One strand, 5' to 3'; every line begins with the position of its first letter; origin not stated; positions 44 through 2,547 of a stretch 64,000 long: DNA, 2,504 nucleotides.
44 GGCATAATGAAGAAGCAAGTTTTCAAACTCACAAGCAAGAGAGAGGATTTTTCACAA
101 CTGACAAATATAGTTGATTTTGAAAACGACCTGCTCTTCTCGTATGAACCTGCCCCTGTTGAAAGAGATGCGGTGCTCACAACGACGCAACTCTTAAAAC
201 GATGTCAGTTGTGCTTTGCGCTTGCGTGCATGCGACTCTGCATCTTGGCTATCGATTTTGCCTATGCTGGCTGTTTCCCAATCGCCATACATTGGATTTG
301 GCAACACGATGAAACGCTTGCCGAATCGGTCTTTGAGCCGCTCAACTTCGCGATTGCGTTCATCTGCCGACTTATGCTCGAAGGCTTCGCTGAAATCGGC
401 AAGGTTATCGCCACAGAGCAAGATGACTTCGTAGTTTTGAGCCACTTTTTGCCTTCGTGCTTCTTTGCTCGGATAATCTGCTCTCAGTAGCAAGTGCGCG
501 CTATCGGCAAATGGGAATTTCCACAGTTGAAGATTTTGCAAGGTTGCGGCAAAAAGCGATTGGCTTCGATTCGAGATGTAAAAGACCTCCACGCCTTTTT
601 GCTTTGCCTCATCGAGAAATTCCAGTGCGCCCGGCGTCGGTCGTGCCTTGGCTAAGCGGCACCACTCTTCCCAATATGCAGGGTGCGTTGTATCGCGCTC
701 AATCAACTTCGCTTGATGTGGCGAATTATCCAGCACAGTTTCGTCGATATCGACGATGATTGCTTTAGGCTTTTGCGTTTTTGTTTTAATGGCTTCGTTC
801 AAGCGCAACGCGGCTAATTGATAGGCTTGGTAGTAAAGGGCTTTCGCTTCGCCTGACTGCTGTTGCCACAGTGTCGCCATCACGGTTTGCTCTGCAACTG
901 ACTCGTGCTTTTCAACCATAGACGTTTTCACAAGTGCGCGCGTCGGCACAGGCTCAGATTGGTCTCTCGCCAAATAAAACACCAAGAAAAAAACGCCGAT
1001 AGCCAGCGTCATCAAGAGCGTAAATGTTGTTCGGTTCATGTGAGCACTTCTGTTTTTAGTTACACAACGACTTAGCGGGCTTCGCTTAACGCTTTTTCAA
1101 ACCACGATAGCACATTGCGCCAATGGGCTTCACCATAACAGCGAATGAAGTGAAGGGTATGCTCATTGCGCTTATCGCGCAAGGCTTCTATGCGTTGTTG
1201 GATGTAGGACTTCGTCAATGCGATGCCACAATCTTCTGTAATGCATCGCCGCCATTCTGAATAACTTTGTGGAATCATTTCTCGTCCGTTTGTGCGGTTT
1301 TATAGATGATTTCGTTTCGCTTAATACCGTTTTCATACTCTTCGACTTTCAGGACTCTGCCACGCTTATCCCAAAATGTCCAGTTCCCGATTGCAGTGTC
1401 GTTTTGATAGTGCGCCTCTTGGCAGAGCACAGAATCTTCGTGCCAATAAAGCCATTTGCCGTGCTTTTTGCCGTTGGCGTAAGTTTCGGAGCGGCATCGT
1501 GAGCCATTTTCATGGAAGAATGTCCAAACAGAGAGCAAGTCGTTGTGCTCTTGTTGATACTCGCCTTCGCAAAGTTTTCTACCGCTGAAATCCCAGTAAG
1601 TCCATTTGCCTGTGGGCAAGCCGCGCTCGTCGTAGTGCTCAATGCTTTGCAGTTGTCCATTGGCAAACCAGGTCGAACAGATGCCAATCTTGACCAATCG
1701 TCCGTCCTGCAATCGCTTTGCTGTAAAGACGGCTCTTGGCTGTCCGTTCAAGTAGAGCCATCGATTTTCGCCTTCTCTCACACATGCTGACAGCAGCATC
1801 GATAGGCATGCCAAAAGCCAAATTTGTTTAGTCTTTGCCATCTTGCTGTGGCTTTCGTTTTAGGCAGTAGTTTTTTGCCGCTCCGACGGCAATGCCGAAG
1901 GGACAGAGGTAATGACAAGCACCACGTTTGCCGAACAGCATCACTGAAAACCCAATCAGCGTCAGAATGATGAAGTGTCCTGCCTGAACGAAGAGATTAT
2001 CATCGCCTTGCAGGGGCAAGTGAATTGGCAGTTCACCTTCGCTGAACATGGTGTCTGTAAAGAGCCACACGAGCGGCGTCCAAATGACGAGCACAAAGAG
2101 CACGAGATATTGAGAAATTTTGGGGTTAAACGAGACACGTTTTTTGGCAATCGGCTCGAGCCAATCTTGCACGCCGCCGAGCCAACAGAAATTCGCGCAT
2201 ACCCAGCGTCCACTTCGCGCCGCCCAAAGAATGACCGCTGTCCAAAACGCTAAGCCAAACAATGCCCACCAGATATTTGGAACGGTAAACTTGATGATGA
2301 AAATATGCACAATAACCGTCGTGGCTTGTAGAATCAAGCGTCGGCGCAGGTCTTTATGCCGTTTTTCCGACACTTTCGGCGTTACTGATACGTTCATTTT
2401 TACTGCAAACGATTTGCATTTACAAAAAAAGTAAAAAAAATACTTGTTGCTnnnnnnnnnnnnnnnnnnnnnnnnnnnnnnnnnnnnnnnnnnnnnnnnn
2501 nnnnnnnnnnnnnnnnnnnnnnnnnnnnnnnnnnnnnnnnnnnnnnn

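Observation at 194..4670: Twin Fur-family-style 7-1-7 palindromes in the two promoter-proximal gaps of a COG0523-led seven-gene string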

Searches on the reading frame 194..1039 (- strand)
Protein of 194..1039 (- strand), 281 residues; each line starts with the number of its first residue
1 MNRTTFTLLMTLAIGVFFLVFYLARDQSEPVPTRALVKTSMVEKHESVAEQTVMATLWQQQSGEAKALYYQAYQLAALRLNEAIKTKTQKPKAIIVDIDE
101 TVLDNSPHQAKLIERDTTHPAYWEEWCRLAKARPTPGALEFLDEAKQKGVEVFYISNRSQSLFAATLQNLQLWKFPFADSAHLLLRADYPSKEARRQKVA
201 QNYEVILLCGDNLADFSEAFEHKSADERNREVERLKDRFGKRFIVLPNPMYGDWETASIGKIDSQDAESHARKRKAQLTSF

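Call 4: search_protein_families(library=pfam, proteins=[window:194-1039:-], max_evalue=0.01)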
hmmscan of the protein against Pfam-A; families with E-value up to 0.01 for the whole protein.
window:194-1039:- (281 aa): 6 families
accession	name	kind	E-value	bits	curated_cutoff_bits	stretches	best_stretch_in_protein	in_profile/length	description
PF03767.20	Acid_phosphat_B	-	2.7e-47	161.7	27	1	37-254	24-230/230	HAD superfamily, subfamily IIIB (Acid phosphatase)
PF00702.32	Hydrolase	-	9e-06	26.6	26.4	0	132-175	97-141/191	haloacid dehalogenase-like hydrolase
PF13344.12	Hydrolase_6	-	9.3e-05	22.8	27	1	132-215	13-93/101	Haloacid dehalogenase-like hydrolase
PF13419.12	HAD_2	-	0.00091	19.8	23.8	1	105-219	51-168/178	Haloacid dehalogenase-like hydrolase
PF12710.13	HAD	-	0.006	17.5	27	0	124-215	74-184/189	haloacid dehalogenase-like hydrolase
PF09949.15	APP1_cat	-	0.0088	16.4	27.1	0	94-178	3-81/154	Phosphatidate phosphatase APP1, catalytic domain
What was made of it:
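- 194..1039 (-): Gene 7: e(P4)-family lipoprotein 5'-nucleotidase / class C acid phosphatase. Pfam Acid_phosphat_B (call 4).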

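Call 27: search_protein_families(library=ncbifam, proteins=[window:194-1039:-], max_evalue=0.001)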
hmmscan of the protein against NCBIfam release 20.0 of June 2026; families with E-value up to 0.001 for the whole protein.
window:194-1039:- (281 aa): 3 families
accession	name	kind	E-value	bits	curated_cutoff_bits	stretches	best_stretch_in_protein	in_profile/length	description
TIGR01533.1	lipo_e_P4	equivalog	1.1e-84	284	216.05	1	28-280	28-272/273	5'-nucleotidase, lipoprotein e(P4) family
TIGR01675.1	plant-AP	equivalog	2.5e-11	43.3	264.3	1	83-219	69-212/229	plant acid phosphatase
NF033539.1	transpos_IS1380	equivalog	0.00015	20.5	180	1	46-111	85-148/419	IS1380 family transposase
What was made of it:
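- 194..1039 (-): NCBIfam TIGR01533, 284 bits against a cutoff of 216 (call 27).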

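Call 39: find_encoding_contigs(protein=window:194-1039:-, flank=10000, max_places=4)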
Protein window:194-1039:- (281 aa): 1 contig read that carries it; 1 place shown.
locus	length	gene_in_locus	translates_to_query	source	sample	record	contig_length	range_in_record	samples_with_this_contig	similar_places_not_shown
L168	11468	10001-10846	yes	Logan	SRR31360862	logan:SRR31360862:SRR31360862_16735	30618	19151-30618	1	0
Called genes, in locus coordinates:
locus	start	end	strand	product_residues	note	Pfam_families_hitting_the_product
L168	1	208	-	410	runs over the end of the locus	PF28548:4TM_phosphoesterase (weak), PF00149:Metallophos, PF12850:Metallophos_2 (weak)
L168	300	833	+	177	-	-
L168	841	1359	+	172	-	PF01242:PTPS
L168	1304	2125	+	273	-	PF01227:GTP_cyclohydroI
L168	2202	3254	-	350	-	PF00146:NADHdh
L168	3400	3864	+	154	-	PF03358:FMN_red (faint), PF12724:Flavodoxin_5 (weak)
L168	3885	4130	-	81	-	-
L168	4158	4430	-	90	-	PF04384:Fe-S_assembly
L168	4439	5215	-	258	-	PF22435:MRM3-like_sub_bind, PF00588:SpoU_methylase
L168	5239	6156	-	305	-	-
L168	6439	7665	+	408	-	PF02492:cobW, PF07683:CobW_C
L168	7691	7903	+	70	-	-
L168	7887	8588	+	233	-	PF00005:ABC_tran, PF13304:AAA_21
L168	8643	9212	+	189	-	PF12801:Fer4_5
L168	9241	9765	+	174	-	PF07661:MORN_2 (faint)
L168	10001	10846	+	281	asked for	PF03767:Acid_phosphat_B, PF00702:Hydrolase (faint)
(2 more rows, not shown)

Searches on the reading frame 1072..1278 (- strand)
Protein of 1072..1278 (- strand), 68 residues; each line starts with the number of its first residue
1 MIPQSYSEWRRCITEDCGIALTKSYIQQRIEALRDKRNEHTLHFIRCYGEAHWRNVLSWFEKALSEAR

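Call 4: search_protein_families(library=pfam, proteins=[window:1072-1278:-], max_evalue=0.01)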
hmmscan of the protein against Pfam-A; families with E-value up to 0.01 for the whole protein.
window:1072-1278:- (68 aa): 0 families

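Call 27: search_protein_families(library=ncbifam, proteins=[window:1072-1278:-], max_evalue=0.001)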
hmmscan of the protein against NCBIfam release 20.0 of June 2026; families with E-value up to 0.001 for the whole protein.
window:1072-1278:- (68 aa): 0 families

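Call 50: search_protein_families(library=pfam, proteins=[window:1075-1278:-], max_evalue=5)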
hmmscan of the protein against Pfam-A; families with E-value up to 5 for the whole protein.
seq(68 aa): 0 families

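Call 51: search_solved_structures(query=window:1075-1278:-, max_evalue=10)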
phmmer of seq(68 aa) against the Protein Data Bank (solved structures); distinct sequences matched with E-value up to 10: 1.
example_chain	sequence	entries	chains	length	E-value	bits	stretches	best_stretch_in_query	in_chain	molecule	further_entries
3lyn_A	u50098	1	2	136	0.99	13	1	37-64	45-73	SPERM LYSIN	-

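Call 67: find_homologous_proteins(query=A5, max_evalue=0.001)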
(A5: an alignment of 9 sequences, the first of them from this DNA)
Query A5 (9 sequences) (68 aa, profile of the alignment): 680 proteins with E <= 0.001 among 1339 candidates; the best 120 are listed.
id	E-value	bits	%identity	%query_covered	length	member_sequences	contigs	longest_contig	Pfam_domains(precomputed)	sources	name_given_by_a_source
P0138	1.1e-31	126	88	100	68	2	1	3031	-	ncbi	-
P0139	5.7e-31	124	87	100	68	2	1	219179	-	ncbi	ncbi:MAG: hypothetical protein ACUVRP_01605 [Chlorobiales bacterium]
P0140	1.4e-29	119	93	100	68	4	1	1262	-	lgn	-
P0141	2.3e-29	119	47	88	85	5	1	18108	-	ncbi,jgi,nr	ncbi:MAG: hypothetical protein LBE58_11555 [Comamonas sp.]|jgi:hypothetical protein|nr:hypothetical 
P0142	4.7e-29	118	46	100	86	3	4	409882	-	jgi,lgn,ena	-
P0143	5.0e-29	118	46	100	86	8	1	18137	-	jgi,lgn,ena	-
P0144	1.4e-28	116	51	93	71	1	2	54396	-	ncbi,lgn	-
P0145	2.3e-28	115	47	88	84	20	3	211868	-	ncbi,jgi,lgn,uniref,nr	ncbi:hypothetical protein [Comamonas sp.]|uniref:hypothetical protein n=1 Tax=Comamonas sp. TaxID=34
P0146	2.9e-28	115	45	97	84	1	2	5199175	-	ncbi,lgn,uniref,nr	ncbi:hypothetical protein HS961_02885 [Comamonas piscis]|uniref:Uncharacterized protein n=1 Tax=Coma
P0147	3.1e-28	115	52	96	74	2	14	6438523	-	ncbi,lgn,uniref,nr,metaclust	ncbi:conserved hypothetical protein [Vibrio nigripulchritudo MADA3029]|uniref:Uncharacterized protei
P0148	3.9e-28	115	42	97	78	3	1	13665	-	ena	-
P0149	4.7e-28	114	43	99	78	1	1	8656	-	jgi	jgi:hypothetical protein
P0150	4.9e-28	114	44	100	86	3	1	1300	-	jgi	jgi:hypothetical protein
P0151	5.3e-28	114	37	99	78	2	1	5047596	-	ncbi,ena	-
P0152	5.4e-28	114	49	93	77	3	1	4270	-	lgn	-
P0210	9.0e-27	110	42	97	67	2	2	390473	-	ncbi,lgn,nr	ncbi:TPA: hypothetical protein MAK91_000462 [Klebsiella variicola]|nr:hypothetical protein [Klebsiel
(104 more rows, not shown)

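Call 68: find_encoding_contigs(protein=P0139, flank=10000, max_places=1)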
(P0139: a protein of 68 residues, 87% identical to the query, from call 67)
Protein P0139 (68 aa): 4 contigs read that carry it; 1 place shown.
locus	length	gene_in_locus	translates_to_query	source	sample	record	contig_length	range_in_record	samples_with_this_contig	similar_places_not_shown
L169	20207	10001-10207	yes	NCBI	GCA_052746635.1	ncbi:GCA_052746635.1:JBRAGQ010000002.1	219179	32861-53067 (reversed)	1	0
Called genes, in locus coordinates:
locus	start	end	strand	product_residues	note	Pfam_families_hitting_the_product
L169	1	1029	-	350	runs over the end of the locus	PF00146:NADHdh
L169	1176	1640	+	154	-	PF03358:FMN_red (faint), PF12724:Flavodoxin_5 (weak)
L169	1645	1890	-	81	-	-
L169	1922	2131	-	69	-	PF04384:Fe-S_assembly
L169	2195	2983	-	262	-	PF22435:MRM3-like_sub_bind, PF08032:SpoU_sub_bind (faint), PF00588:SpoU_methylase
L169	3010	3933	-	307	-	-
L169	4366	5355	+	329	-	-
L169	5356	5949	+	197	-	PF12801:Fer4_5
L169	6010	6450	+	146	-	-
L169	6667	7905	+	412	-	PF02492:cobW, PF07683:CobW_C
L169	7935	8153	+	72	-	-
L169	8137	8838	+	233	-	PF00005:ABC_tran, PF13304:AAA_21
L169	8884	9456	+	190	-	PF12801:Fer4_5 (weak)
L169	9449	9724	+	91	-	-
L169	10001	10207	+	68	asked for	-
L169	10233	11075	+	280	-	PF03767:Acid_phosphat_B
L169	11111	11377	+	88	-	-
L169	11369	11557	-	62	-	PF20420:DUF6702 (weak)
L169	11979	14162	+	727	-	PF06452:CBM9_1 (weak), PF19313:DUF5916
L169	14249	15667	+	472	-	PF12679:ABC2_membrane_2, PF12698:ABC2_membrane_3, PF12730:ABC2_membrane_4, PF13346:ABC2_membrane_5 (weak), PF12040:DUF3526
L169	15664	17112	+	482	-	PF12679:ABC2_membrane_2, PF12698:ABC2_membrane_3 (weak), PF12730:ABC2_membrane_4 (weak), PF12040:DUF3526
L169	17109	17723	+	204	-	PF08856:DUF1826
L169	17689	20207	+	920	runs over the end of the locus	PF13620:CarboxypepD_reg, PF13715:CarbopepD_reg_2, PF07715:Plug (weak)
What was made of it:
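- TonB receptors and ABC systems, as behind the third site in L169, are also typical iron targets (call 68).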

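Call 69: find_encoding_contigs(protein=P0146, flank=4000, max_places=1)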
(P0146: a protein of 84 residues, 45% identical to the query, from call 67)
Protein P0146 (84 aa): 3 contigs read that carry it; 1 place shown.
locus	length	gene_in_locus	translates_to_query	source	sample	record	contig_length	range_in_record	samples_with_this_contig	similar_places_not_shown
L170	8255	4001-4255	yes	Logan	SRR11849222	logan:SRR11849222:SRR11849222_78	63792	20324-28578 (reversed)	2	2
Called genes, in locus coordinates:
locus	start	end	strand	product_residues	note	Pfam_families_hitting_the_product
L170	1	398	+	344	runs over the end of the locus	PF01370:Epimerase, PF04321:RmlD_sub_bind, PF16363:GDP_Man_Dehyd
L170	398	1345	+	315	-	PF01073:3Beta_HSD, PF01370:Epimerase, PF04321:RmlD_sub_bind, PF13460:NAD_binding_10 (weak), PF16363:GDP_Man_Dehyd, PF07993:NAD_binding_4 (weak)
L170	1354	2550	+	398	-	PF13439:Glyco_transf_4 (weak), PF20706:GT4-conflict, PF00534:Glycos_transf_1, PF13692:Glyco_trans_1_4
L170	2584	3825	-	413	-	PF02492:cobW, PF07683:CobW_C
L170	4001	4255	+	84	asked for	-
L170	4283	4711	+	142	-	PF01475:FUR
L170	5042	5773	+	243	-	PF00005:ABC_tran, PF13304:AAA_21 (faint)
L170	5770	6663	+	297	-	PF00950:ABC-3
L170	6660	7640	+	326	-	PF01297:ZnuA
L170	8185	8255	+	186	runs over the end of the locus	PF07963:N_methyl, PF16732:ComP_DUS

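Call 70: find_encoding_contigs(protein=P0147, flank=4000, max_places=1)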
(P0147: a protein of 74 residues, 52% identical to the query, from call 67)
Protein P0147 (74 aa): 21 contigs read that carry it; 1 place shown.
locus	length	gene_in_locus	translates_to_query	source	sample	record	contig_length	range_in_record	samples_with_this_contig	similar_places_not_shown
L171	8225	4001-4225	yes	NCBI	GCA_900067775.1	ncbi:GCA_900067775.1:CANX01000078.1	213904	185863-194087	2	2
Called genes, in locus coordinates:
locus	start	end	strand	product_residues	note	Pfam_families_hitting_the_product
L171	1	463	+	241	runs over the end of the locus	PF12119:DUF3581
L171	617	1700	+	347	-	PF00990:GGDEF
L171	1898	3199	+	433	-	PF13449:Phytase-like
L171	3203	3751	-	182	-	PF13302:Acetyltransf_3, PF00583:Acetyltransf_1 (weak)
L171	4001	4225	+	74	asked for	-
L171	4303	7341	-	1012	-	PF01565:FAD_binding_4, PF02913:FAD-oxidase_C, PF13183:Fer4_8 (weak)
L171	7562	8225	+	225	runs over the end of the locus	PF11813:DUF3334, PF13690:CheX (weak)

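Call 71: find_encoding_contigs(protein=P0210, flank=4000, max_places=1)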
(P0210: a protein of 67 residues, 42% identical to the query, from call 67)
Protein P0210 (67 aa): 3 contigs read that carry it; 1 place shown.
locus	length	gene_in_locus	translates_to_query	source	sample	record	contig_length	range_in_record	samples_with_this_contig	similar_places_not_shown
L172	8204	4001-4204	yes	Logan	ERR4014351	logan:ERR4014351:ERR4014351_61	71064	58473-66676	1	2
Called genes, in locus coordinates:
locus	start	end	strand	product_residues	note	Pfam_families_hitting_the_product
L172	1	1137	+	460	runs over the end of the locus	PF01406:tRNA-synt_1e, PF01921:tRNA-synt_1f (faint), PF00133:tRNA-synt_1 (faint), PF09334:tRNA-synt_1g (weak), PF09190:DALR_2, PF23493:CysS_C (weak)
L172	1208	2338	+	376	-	PF03486:HI0933_like (faint), PF07992:Pyr_redox_2, PF13454:NAD_binding_9 (faint), PF13738:Pyr_redox_3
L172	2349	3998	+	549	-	PF01926:MMR_HSR1, PF02421:FeoB_N, PF00350:Dynamin_N (weak), PF07670:Gate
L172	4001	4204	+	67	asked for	-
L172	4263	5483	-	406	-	PF02492:cobW, PF07683:CobW_C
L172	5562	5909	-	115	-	-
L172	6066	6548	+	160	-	PF01475:FUR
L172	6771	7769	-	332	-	PF01032:FecCD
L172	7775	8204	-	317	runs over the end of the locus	PF01497:Peripla_BP_2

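Call 88: predict_structure(alignment_id=A8)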
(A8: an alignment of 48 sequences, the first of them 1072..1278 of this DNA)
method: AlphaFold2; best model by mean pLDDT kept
length: 68 residues; sequences in the alignment: 48
mean_pLDDT: 94.6   pTM: 0.81
mean pLDDT of the five models: 94.6, 93.4, 93.1, 92.7, 89.6
residues with pLDDT >= 90: 63; 70-90: 5; 50-70: 0; < 50: 0
segments of 3 or more residues with pLDDT < 50: none
pLDDT, mean of each block of 10 residues (from residue 1): 92 95 96 94 96 97 92
secondary structure, 60 per line:
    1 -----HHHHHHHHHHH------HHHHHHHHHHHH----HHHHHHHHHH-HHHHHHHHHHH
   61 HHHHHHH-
elements in order: H6-16 H23-34 H39-48 H50-67

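Call 90: fold_search(model_id=the predicted structure, library=pdb)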
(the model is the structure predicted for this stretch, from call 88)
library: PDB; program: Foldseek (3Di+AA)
matches with E <= 10: 7; with E <= 0.001: 0
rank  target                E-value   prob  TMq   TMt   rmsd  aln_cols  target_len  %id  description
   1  8bsi_Lj               3.3e+00  0.06  0.26  0.23   9.1        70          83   21  Giardia ribosome chimeric hybrid-like GDP+Pi bound state (B1) (released 2023-03-15)
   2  2jn8_MODEL_1_A        5.4e+00  0.09  0.36  0.25   5.8        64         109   17  Solution NMR structure of Q8ZRJ2 from Salmonella typhimurium. Northeast Structural Genomics target StR65. (released 2007-01-30)
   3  9g9f_A                5.8e+00  0.08  0.37  0.07   6.6        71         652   15  CryoEM structure of Enterococcus italicus Csm-crRNA-CTR complex bound to AMPNPP (released 2025-01-29)
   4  1t72_E                7.4e+00  0.04  0.30  0.11  11.3        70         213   17  Crystal structure of phosphate transport system protein phoU from Aquifex aeolicus (released 2004-12-07)
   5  9dn6_A                7.8e+00  0.02  0.20  0.13  10.0        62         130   19  Insulin receptor bound with de novo designed agonist called "RF-405". (released 2025-10-01)
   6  4v6x_Cs               8.3e+00  0.02  0.23  0.26   6.3        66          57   17  Structure of the human 80S ribosome (released 2014-07-09)
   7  6rrc_A                9.4e+00  0.05  0.27  0.07   7.7        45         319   18  Crystal structure of the N-terminal region of human cohesin subunit STAG1 in complex with RAD21 peptide (released 2019-06-19)

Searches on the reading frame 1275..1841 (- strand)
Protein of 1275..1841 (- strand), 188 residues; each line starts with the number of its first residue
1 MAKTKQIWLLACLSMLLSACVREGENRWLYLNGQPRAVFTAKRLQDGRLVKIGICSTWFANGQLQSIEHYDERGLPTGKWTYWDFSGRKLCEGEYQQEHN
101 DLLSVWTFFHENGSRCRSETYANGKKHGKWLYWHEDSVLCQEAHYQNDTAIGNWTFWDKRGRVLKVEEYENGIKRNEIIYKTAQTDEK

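Call 4: search_protein_families(library=pfam, proteins=[window:1275-1841:-], max_evalue=0.01)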
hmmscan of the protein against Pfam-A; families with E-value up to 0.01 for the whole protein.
window:1275-1841:- (188 aa): 1 family
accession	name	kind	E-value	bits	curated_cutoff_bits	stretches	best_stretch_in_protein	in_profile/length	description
PF07661.19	MORN_2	-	1.8e-14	52.6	29.6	1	126-147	1-22/22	MORN repeat variant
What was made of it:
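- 1275..1841 (-): Gene 5: MORN-repeat lipoprotein (188 aa). Pfam MORN_2 (call 4).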

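Call 27: search_protein_families(library=ncbifam, proteins=[window:1275-1841:-], max_evalue=0.001)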
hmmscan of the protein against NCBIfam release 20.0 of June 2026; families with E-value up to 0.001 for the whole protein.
window:1275-1841:- (188 aa): 1 family
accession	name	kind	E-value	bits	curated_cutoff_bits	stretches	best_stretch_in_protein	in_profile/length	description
NF033566.1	adhes_LIC20035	equivalog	4.5e-06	25.7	250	1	88-171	176-262/434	LIC20035 family adhesin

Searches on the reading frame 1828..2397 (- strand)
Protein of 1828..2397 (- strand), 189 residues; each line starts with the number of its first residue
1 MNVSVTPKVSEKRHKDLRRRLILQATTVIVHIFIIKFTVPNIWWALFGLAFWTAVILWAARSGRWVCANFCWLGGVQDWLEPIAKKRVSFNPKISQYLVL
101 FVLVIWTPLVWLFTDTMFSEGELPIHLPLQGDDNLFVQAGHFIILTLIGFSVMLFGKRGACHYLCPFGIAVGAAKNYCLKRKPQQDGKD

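Call 4: search_protein_families(library=pfam, proteins=[window:1828-2397:-], max_evalue=0.01)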
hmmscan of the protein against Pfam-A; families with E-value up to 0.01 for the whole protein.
window:1828-2397:- (189 aa): 1 family
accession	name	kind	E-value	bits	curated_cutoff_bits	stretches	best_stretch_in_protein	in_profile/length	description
PF12801.12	Fer4_5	-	4.1e-10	39.9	22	2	44-89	1-46/48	4Fe-4S binding domain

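Call 27: search_protein_families(library=ncbifam, proteins=[window:1828-2397:-], max_evalue=0.001)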
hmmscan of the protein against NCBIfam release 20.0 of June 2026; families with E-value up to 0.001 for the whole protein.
window:1828-2397:- (189 aa): 0 families
